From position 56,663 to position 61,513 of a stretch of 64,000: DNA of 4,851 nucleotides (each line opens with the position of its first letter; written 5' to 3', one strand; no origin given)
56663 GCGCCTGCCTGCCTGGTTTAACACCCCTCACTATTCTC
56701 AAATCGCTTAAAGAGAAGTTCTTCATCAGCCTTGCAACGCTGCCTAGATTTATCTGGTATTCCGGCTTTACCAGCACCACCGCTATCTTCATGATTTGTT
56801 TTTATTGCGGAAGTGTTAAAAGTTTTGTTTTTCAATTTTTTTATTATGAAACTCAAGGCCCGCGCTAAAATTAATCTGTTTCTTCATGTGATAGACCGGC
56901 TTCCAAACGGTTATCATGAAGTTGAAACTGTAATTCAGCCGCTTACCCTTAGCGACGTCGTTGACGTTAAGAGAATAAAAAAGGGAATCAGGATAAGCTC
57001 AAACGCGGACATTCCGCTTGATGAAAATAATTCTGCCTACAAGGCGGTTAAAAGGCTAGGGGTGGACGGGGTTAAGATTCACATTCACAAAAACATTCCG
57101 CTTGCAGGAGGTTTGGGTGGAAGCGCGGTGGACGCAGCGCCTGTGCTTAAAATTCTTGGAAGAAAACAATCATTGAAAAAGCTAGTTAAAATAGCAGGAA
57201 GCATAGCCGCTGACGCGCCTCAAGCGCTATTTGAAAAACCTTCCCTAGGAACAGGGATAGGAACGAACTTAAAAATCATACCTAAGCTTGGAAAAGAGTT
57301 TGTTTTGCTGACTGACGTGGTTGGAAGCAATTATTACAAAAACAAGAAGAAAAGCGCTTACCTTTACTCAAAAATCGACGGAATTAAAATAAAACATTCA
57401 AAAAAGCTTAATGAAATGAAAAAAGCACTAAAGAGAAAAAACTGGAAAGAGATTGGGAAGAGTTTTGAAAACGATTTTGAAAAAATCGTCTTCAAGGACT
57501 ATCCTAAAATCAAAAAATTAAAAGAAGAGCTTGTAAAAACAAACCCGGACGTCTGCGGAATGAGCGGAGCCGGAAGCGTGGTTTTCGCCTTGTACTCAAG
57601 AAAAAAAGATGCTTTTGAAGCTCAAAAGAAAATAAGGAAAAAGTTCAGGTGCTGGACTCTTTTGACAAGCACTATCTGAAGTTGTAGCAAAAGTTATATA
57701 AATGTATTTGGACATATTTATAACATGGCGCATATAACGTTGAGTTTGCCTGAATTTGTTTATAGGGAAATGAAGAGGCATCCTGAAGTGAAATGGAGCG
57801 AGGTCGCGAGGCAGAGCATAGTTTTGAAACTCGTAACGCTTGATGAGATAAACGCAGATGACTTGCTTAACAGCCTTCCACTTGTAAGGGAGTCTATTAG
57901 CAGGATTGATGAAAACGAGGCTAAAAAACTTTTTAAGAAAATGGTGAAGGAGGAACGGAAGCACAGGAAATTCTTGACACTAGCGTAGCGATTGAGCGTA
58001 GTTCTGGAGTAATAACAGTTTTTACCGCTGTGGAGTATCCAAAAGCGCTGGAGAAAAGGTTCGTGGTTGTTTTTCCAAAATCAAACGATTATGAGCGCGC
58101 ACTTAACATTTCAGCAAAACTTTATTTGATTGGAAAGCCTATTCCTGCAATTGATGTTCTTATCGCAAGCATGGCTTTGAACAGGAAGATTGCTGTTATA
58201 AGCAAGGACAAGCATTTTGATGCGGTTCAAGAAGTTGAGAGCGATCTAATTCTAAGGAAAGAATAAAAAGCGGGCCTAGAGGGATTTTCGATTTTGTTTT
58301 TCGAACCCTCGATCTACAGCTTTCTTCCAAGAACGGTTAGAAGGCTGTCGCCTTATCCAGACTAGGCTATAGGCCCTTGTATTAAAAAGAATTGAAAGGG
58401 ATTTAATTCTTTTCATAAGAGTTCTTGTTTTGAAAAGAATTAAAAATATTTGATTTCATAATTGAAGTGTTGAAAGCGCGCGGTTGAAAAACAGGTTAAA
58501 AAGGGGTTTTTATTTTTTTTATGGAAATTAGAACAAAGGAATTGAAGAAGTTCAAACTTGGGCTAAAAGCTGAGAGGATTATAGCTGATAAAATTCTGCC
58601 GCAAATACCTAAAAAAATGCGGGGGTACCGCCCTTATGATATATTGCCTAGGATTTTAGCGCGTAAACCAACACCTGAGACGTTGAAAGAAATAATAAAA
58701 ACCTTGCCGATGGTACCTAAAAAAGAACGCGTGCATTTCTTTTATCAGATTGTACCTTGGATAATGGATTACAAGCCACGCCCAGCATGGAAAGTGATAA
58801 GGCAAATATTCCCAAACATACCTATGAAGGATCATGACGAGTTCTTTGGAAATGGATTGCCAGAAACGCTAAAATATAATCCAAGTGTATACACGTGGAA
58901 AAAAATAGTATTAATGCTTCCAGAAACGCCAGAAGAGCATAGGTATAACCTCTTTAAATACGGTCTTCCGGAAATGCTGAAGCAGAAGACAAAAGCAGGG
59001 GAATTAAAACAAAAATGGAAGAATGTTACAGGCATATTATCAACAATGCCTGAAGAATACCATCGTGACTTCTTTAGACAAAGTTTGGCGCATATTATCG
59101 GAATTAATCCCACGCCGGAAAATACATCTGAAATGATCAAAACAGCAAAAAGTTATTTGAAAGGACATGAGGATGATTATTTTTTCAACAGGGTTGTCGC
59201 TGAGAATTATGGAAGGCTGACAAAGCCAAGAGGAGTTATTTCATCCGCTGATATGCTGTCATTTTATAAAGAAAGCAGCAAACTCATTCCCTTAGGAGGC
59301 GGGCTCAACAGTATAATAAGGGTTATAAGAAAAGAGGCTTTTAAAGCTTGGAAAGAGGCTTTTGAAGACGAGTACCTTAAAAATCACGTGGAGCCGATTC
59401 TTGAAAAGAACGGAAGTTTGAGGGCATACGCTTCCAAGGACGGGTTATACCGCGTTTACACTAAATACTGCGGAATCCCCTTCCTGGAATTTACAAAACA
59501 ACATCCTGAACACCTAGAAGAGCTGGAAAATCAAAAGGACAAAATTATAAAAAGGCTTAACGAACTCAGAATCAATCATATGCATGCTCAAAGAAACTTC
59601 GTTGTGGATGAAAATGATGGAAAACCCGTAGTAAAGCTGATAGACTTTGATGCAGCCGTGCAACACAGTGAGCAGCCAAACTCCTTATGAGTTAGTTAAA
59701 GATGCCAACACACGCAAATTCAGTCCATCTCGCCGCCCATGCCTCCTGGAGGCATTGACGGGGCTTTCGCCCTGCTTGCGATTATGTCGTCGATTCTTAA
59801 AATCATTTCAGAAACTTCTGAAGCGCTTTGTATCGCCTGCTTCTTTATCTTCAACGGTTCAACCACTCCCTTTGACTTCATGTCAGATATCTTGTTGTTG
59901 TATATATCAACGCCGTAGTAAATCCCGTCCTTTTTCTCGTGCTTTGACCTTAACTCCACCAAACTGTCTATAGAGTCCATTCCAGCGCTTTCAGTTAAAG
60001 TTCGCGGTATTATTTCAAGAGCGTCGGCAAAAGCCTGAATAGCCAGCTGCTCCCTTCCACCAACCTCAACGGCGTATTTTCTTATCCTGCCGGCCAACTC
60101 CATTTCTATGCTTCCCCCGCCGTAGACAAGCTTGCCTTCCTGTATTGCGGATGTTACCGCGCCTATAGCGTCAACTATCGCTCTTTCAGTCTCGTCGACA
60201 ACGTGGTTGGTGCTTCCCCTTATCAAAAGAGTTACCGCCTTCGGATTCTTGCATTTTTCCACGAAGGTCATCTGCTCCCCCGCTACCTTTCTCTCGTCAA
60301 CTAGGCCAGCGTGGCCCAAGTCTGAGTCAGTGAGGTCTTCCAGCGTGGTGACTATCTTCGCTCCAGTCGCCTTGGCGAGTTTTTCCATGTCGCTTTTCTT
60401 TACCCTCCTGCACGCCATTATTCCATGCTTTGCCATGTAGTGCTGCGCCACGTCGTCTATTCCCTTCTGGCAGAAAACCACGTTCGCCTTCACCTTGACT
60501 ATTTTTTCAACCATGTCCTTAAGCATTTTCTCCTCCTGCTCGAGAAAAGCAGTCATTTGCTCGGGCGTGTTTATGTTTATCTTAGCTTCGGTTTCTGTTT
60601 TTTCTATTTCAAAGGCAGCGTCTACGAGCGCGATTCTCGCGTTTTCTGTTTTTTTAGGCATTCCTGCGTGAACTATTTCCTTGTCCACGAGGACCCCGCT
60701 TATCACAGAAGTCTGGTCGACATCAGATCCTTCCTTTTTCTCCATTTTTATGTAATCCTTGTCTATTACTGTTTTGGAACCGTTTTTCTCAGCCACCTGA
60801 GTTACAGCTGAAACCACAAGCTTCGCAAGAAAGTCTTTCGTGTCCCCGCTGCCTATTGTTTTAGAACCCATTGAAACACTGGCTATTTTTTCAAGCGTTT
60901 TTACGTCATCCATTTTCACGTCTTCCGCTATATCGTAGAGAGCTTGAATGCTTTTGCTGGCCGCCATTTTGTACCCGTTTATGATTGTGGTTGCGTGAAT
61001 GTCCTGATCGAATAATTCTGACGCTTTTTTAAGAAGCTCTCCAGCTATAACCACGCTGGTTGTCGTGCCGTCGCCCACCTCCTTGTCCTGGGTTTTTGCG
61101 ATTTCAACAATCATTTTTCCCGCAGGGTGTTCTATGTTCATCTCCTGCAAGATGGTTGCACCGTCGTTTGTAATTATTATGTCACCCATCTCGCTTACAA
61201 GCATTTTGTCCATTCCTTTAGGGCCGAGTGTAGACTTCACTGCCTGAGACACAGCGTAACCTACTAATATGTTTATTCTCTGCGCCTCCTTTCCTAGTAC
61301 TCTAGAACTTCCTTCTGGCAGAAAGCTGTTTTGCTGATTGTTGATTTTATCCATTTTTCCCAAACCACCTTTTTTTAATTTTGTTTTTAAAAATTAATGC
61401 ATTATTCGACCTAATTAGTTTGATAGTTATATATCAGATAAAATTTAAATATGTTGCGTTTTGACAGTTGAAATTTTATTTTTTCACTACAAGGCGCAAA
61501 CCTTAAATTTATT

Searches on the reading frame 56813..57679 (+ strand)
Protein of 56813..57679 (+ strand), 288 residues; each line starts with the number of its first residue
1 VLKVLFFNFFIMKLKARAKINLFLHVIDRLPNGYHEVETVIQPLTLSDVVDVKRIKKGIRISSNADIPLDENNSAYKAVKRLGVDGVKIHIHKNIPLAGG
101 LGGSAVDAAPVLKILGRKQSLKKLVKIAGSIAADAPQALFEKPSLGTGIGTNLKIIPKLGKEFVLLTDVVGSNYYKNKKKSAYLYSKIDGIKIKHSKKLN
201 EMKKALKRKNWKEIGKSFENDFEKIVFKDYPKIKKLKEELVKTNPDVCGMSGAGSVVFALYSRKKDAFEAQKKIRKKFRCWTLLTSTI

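Call 70: search_protein_families(library=pfam, proteins=[window:56813-57679:+], max_evalue=0.001)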
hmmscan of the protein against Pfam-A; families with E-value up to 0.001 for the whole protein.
window:56813-57679:+ (288 aa): 2 families
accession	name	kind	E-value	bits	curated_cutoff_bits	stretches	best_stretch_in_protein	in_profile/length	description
PF08544.19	GHMP_kinases_C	-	1.4e-12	48.2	21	1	202-279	1-84/85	GHMP kinases C terminal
PF00288.32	GHMP_kinases_N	-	9.2e-10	39.1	22.3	1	75-134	6-79/87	GHMP kinases N terminal domain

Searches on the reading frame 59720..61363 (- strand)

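Call 20: search_protein_families(library=pfam, proteins=[window:59720-61363:-], max_evalue=0.001)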
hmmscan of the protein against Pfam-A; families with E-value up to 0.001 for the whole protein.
window:59720-61363:- (547 aa): 1 family
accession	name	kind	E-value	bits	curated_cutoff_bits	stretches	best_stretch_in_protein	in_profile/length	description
PF00118.29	Cpn60_TCP1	-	8.5e-180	599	34.3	1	38-530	1-488/490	TCP-1/cpn60 chaperonin family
